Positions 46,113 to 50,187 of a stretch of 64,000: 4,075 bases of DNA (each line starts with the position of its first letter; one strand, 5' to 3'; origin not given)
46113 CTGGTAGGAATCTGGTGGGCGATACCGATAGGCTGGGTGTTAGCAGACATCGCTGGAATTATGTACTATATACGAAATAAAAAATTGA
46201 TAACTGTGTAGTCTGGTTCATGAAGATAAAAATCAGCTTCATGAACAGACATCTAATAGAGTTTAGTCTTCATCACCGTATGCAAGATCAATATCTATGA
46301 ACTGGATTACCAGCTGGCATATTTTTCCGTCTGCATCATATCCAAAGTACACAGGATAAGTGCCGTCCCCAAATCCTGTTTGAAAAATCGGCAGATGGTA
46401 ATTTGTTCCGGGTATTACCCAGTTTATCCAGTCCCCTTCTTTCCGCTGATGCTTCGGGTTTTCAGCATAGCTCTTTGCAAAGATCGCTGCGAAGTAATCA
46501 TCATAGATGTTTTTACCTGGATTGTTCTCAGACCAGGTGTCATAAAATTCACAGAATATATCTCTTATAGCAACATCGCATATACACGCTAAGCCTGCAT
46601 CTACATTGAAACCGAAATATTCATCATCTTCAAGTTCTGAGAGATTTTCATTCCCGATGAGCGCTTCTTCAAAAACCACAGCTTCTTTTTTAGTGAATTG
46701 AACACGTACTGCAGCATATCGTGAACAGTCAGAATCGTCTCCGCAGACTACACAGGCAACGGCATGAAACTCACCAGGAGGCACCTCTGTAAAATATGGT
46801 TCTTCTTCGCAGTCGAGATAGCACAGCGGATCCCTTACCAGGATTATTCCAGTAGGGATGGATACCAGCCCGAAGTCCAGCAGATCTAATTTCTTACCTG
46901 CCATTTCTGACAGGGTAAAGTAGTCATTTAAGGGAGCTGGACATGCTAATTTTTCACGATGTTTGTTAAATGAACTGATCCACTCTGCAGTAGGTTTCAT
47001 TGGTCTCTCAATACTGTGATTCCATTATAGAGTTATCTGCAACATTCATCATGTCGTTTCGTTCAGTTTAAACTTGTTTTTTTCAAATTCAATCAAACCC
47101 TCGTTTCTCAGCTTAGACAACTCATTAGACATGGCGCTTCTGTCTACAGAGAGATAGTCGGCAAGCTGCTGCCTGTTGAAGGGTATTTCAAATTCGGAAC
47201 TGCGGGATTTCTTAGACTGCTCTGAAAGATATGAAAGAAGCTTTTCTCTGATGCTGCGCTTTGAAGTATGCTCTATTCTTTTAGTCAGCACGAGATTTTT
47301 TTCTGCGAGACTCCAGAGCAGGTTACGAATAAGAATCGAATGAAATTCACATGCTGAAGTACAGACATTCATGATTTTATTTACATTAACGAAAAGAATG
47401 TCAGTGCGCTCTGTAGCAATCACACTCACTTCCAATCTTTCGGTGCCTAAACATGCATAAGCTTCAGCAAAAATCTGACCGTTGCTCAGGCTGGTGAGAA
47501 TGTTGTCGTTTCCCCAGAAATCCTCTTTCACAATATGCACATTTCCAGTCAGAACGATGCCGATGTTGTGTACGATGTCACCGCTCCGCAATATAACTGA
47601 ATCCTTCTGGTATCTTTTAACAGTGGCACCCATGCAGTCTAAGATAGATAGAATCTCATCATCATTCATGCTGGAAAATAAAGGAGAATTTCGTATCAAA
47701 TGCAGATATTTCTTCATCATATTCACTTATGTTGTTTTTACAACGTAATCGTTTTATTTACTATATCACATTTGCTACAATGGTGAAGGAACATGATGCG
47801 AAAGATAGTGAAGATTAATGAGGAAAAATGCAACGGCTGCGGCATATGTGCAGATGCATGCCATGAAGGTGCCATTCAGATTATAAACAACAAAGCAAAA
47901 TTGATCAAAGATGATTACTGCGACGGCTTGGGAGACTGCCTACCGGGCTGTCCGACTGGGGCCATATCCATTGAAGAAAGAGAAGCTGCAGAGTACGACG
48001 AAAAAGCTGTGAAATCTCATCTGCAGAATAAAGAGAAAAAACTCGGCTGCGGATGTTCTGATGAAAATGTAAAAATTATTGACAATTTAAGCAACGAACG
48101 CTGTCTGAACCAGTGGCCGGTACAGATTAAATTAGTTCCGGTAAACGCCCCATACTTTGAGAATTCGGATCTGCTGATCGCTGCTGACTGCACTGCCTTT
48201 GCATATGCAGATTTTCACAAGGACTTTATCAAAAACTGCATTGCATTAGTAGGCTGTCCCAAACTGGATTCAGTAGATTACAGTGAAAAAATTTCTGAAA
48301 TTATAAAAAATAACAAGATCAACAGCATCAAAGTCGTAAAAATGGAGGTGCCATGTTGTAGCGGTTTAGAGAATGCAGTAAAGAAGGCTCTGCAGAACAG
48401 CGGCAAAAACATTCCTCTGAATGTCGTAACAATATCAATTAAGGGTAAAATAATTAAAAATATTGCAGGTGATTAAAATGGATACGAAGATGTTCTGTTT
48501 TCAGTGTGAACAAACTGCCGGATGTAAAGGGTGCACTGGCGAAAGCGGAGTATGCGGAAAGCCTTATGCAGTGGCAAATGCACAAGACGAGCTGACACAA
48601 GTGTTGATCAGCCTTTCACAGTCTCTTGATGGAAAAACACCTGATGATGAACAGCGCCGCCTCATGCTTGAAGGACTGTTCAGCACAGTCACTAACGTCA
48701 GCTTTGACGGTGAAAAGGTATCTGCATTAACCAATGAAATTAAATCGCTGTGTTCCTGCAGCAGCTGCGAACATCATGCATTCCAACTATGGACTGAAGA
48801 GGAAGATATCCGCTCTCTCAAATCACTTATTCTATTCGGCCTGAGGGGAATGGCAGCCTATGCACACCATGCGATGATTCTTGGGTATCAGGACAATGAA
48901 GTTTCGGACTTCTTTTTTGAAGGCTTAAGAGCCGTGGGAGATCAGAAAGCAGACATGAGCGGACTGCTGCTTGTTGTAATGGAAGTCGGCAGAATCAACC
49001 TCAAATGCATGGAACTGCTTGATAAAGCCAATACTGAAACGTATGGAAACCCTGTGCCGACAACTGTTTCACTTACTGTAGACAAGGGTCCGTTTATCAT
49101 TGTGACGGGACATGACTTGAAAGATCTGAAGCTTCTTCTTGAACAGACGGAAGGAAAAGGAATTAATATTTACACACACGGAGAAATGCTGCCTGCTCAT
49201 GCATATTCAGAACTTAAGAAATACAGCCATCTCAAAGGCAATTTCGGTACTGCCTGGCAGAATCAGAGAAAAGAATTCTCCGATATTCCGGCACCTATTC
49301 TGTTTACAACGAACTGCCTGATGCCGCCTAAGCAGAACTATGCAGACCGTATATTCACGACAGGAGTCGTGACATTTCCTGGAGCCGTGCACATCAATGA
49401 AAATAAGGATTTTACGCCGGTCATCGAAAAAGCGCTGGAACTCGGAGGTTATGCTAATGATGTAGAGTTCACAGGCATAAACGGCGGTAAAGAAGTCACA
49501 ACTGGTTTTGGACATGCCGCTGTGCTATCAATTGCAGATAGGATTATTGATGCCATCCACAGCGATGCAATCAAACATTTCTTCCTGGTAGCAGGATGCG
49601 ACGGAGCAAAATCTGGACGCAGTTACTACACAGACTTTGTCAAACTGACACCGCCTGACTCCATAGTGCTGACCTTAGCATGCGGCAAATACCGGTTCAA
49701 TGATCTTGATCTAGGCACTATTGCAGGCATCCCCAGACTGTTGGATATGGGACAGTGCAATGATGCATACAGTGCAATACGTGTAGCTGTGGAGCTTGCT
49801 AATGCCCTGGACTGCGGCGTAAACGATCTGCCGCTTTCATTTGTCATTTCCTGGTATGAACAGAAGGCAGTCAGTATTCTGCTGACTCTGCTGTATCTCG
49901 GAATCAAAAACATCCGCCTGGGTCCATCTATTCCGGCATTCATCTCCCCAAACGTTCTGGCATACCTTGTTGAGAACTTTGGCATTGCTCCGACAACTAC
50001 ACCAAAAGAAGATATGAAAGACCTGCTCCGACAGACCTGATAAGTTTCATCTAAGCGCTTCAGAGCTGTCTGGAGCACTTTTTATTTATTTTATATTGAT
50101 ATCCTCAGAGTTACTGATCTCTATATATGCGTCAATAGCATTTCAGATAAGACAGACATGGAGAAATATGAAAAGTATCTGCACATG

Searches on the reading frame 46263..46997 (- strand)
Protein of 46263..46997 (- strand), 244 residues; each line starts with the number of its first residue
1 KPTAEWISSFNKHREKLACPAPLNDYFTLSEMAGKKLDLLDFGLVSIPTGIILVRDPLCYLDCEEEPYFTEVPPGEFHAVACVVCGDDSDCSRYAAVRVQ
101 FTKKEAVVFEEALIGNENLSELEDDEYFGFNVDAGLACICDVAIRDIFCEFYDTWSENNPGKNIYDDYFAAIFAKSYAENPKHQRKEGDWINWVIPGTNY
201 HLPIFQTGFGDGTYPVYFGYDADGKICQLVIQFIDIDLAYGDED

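Call 3: search_protein_families(library=pfam, proteins=[window:46263-46997:-], max_evalue=0.01)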
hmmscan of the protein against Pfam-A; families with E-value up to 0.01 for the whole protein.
window:46263-46997:- (244 aa): 1 family
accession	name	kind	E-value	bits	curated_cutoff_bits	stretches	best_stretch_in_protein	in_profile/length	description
PF14025.11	DUF4241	-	1.9e-72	243.8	27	1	45-231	1-189/189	Protein of unknown function (DUF4241)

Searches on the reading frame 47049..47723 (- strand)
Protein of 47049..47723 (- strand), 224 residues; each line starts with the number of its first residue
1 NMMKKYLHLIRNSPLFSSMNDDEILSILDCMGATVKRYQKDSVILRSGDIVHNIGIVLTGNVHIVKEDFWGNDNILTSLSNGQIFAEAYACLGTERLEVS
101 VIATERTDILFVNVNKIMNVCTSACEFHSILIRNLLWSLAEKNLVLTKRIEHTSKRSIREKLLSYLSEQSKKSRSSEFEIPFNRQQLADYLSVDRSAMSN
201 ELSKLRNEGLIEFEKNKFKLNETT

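Call 3: search_protein_families(library=pfam, proteins=[window:47049-47723:-], max_evalue=0.01)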
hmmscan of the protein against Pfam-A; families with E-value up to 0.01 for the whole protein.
window:47049-47723:- (224 aa): 5 families
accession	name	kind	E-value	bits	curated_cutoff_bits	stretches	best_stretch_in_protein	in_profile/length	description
PF00027.35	cNMP_binding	-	2.1e-12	47.3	27.5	1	36-121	2-86/89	Cyclic nucleotide-binding domain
PF13545.12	HTH_Crp_2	-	1.4e-10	41.4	27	1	160-217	1-57/70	Crp-like helix-turn-helix domain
PF01022.26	HTH_5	-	0.00011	22.4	22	1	186-212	20-46/47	Bacterial regulatory protein, arsR family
PF01047.28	MarR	-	0.0015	18.9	24.6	1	183-216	19-52/59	MarR family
PF12802.13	MarR_2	-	0.002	18.7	27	1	185-216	24-55/61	MarR family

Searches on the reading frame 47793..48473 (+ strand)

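Call 3: search_protein_families(library=pfam, proteins=[window:47793-48473:+], max_evalue=0.01)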
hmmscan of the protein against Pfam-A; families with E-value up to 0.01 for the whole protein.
window:47793-48473:+ (227 aa): 10 families
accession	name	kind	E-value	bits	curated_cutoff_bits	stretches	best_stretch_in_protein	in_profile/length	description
PF00037.32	Fer4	-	3.6e-10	39.7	21.1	1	6-28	1-23/24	4Fe-4S binding domain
PF12837.12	Fer4_6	-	6.6e-10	38.9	25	1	5-28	1-24/24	4Fe-4S binding domain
PF12838.12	Fer4_7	-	7.4e-09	36.4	27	2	12-57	1-52/52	4Fe-4S dicluster domain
PF13237.11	Fer4_10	-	2.6e-07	30.9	25.5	1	6-54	2-53/53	4Fe-4S dicluster domain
PF14697.11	Fer4_21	-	4.4e-07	30.4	35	1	7-59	2-58/59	4Fe-4S dicluster domain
PF13187.11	Fer4_9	-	2.7e-06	27.7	27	1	12-58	1-52/52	4Fe-4S dicluster domain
PF12797.12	Fer4_2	-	1.3e-05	25.2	24.5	1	5-24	2-21/22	4Fe-4S binding domain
PF25160.1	LdpA_Fe-S-bd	-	3.1e-05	24.1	27.6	0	36-60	21-45/49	LdpA Fe-S cluster-binding domain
PF13484.11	Fer4_16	-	0.00083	20.5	30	0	12-30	1-19/66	4Fe-4S double cluster binding domain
PF12800.12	Fer4_4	-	0.0073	17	24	1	11-26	2-17/17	4Fe-4S binding domain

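Call 4: search_protein_families(library=ncbifam, proteins=[window:47793-48473:+], max_evalue=0.01)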
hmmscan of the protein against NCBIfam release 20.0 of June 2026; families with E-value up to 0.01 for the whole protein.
window:47793-48473:+ (227 aa): 59 families (the best 25 are shown)
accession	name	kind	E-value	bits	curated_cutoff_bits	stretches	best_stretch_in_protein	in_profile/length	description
NF040770.1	hetero_SS_HdrA2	exception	4.1e-09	35.1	1100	1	7-65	573-630/777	CoB-CoM heterodisulfide reductase HdrA2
NF007202.0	PRK09623.1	equivalog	9.5e-09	35.5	166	1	7-64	47-104/105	3-methyl-2-oxobutanoate dehydrogenase subunit delta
TIGR01944.1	rnfB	subfamily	1.1e-08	34.9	68.7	1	3-72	105-174/190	RnfABCDGE type electron transport complex subunit B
TIGR02179.1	PorD_KorD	subfamily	1.4e-08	34.7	60.05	1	8-62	22-76/78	2-oxoacid:acceptor oxidoreductase, delta subunit, pyruvate/2-ketoisovalerate family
NF038196.1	ferrodoxin_EFR1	subfamily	3.4e-08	33.8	75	1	7-64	181-235/242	EFR1 family ferrodoxin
NF040864.1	HgcB_ferredoxin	equivalog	3.4e-08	33.2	99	1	6-87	9-86/93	mercury methylation ferredoxin HgcB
NF040684.1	PorD_Arch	equivalog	1.4e-07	31.5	120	1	8-61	29-82/85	pyruvate synthase subunit PorD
NF005415.0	PRK06991.1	equivalog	2.2e-07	30.8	281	1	3-61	77-135/284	electron transport complex subunit RsxB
NF003475.0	PRK05113.1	equivalog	2.4e-07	30.8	203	1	3-65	105-167/190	electron transport complex subunit RsxB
NF005506.0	PRK07118.1-5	equivalog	1.5e-06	27.8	388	2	31-87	160-215/279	Fe-S cluster domain-containing protein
NF045766.1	PhenlGlyoxDHPadI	equivalog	1.5e-06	27.3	700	1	5-80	80-154/443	NADH-dependent phenylglyoxylate dehydrogenase subunit beta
NF007203.0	PRK09624.1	equivalog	1.7e-06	28.2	171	1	7-60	47-100/105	pyuvate ferredoxin oxidoreductase subunit delta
TIGR02700.1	flavo_MJ0208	hypoth_equivalog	3.2e-06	26.6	251.35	1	7-59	144-195/234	dihydromethanopterin reductase (acceptor)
NF043069.1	T4HPD_activ_SAM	equivalog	5.6e-06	25.9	425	1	5-61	45-100/299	trans-4-hydroxy-L-proline dehydratase activase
NF006183.0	PRK08318.1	equivalog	5.9e-06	25.3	335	1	5-80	336-417/422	NAD-dependent dihydropyrimidine dehydrogenase subunit PreA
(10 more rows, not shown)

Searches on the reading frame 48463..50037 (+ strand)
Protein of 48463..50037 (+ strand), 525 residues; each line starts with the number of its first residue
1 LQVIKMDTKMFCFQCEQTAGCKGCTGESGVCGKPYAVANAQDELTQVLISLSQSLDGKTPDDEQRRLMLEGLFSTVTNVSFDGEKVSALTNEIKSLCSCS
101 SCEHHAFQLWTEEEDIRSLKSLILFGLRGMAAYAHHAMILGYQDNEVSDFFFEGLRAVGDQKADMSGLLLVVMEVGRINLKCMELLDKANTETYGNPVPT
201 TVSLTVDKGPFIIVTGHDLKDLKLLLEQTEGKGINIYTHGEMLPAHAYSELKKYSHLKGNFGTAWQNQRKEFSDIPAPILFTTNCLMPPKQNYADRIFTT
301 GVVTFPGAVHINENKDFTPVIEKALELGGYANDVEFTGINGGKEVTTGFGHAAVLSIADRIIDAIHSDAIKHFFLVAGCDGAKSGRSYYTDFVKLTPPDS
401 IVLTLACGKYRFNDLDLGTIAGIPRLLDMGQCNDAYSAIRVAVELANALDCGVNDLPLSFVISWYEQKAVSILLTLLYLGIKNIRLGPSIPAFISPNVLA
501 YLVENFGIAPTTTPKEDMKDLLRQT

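Call 3: search_protein_families(library=pfam, proteins=[window:48463-50037:+], max_evalue=0.01)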
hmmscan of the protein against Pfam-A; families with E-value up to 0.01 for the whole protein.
window:48463-50037:+ (525 aa): 1 family
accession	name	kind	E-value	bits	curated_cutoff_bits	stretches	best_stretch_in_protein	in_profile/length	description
PF03063.25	Prismane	-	1e-158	529.7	27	1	10-519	1-513/513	Prismane/CO dehydrogenase family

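Call 4: search_protein_families(library=ncbifam, proteins=[window:48463-50037:+], max_evalue=0.01)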
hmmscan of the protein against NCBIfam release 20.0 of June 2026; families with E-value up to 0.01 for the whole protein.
window:48463-50037:+ (525 aa): 3 families
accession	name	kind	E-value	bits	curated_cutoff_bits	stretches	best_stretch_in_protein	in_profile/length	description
NF003658.0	PRK05290.1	equivalog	2.5e-223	742.6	367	2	104-523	127-545/546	hydroxylamine reductase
TIGR01703.1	hybrid_clust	equivalog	5.6e-205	681.8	360.8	1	10-522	1-522/522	hydroxylamine reductase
TIGR01702.1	CO_DH_cata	equivalog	5.5e-07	28.1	478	1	346-482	403-564/621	anaerobic carbon-monoxide dehydrogenase catalytic subunit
